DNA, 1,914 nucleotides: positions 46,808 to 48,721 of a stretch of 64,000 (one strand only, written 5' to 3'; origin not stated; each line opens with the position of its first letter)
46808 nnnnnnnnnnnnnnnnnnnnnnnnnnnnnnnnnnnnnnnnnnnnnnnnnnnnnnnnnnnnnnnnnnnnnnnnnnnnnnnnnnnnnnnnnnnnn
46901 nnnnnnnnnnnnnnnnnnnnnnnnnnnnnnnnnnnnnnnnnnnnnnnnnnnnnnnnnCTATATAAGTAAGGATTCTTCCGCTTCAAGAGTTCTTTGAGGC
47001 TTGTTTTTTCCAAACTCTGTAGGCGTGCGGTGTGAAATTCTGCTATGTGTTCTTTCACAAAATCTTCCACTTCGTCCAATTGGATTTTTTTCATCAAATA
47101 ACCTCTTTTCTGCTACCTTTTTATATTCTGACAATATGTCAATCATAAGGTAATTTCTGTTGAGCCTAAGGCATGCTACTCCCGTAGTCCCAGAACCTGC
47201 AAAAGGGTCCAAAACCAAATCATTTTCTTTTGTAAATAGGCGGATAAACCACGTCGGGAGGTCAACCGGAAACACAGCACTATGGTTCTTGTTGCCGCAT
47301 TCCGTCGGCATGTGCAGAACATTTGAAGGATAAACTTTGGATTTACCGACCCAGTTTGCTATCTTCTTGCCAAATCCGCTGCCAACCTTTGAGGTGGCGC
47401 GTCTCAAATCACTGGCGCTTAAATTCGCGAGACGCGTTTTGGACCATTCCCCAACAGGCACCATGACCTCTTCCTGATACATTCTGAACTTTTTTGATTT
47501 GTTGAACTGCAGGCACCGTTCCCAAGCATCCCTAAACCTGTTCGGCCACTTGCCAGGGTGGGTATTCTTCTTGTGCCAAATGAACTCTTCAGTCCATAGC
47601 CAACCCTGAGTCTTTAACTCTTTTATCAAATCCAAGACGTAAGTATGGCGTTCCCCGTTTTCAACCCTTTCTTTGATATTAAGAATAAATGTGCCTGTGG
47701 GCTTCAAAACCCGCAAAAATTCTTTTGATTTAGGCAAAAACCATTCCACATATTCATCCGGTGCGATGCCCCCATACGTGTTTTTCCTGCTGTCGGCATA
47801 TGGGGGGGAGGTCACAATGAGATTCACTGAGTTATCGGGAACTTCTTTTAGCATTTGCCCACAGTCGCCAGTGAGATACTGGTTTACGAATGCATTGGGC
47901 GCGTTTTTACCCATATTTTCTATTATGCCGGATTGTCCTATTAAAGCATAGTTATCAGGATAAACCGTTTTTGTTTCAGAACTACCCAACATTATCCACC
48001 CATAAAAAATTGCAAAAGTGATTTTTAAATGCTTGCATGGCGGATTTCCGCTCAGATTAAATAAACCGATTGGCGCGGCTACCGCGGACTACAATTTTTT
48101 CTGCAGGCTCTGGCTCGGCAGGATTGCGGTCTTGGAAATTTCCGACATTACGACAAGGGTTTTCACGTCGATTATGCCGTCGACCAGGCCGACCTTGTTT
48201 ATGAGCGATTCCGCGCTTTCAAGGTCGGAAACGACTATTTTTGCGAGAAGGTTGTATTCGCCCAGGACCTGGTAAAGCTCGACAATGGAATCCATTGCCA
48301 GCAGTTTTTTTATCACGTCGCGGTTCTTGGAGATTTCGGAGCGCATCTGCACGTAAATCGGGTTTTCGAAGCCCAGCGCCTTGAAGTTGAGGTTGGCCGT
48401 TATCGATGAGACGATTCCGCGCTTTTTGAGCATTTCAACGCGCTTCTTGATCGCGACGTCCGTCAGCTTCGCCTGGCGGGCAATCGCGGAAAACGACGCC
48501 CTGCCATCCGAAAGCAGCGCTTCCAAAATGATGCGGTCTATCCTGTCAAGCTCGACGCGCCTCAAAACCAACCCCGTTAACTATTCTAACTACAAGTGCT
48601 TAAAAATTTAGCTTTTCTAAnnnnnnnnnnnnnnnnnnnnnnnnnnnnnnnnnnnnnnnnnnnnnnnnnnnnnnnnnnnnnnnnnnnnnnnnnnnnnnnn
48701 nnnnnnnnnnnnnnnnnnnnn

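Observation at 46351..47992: AT-rich type II restriction-modification island between topA and lrp, with an unusually long M/R overlap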

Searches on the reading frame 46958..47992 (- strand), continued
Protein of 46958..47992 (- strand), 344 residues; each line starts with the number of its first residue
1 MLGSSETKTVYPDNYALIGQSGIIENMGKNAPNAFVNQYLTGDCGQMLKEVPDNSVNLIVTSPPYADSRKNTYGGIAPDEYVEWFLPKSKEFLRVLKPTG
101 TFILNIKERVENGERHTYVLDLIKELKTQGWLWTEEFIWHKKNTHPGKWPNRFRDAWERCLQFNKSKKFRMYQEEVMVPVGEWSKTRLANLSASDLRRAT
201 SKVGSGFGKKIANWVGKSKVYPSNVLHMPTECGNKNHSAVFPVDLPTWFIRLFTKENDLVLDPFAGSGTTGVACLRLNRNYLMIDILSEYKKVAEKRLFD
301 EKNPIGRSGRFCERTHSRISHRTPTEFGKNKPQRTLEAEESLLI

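Call 58: predict_structure(alignment_id=A2)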
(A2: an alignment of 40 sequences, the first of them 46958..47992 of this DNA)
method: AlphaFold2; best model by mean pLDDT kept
length: 344 residues; sequences in the alignment: 40
mean_pLDDT: 69.4   pTM: 0.71
mean pLDDT of the five models: 69.4, 68.5, 66.5, 66.2, 64.9
residues with pLDDT >= 90: 100; 70-90: 104; 50-70: 36; < 50: 104
segments of 3 or more residues with pLDDT < 50: 1-31, 64-67, 144-155, 201-208, 231-240, 306-344
pLDDT, mean of each block of 10 residues (from residue 1): 35 32 38 82 92 96 57 65 84 97 82 71 91 85 45 56 93 89 82 77 47 84 70 43 84 97 90 96 90 91 60 28 26 25 25
secondary structure, 60 per line:
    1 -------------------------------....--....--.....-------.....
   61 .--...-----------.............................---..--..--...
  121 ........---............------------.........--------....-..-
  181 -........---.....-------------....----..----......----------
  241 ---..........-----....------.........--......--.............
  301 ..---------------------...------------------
elements in order: H32-35 E38-41 H44-48 E56-61 H78-95 E96-106 H118-128 E132-143 E156-164 H173-176 H182-189 H193-197 H211-214 E225-230 H244-253 E259-262 H269-277 E280-285 H288-302

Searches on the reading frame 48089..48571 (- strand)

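Call 4: search_protein_families(library=pfam, proteins=[window:48089-48571:-], max_evalue=0.1)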
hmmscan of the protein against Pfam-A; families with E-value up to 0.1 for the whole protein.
window:48089-48571:- (160 aa): 9 families
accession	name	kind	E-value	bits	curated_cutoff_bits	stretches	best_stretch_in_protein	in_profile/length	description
PF01037.27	AsnC_trans_reg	-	1.7e-13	50.7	25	1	83-144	11-73/73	Lrp/AsnC ligand binding domain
PF13404.12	HTH_AsnC-type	-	7.1e-10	39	27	1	8-48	1-41/42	AsnC-type helix-turn-helix domain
PF13412.12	HTH_24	-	2.3e-08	33.9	21.9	1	8-54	1-47/48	Winged helix-turn-helix DNA-binding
PF01978.25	TrmB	-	0.011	16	25.6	1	8-60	6-58/68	Sugar-specific transcriptional regulator TrmB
PF13601.12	HTH_34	-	0.013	16.1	27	1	15-55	5-45/80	Winged helix DNA-binding domain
PF08221.17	HTH_9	-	0.016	15.8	23.4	1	13-54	16-57/62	RNA polymerase III subunit RPC82 helix-turn-helix domain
PF02082.26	Rrf2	-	0.054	14.1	30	0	19-57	18-56/132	Iron-dependent Transcriptional regulator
PF12840.13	HTH_20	-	0.073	13.5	27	0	15-55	9-49/51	Helix-turn-helix domain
PF24843.1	DUF7720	-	0.076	13.6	27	0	59-103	9-53/81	Family of unknown function (DUF7720)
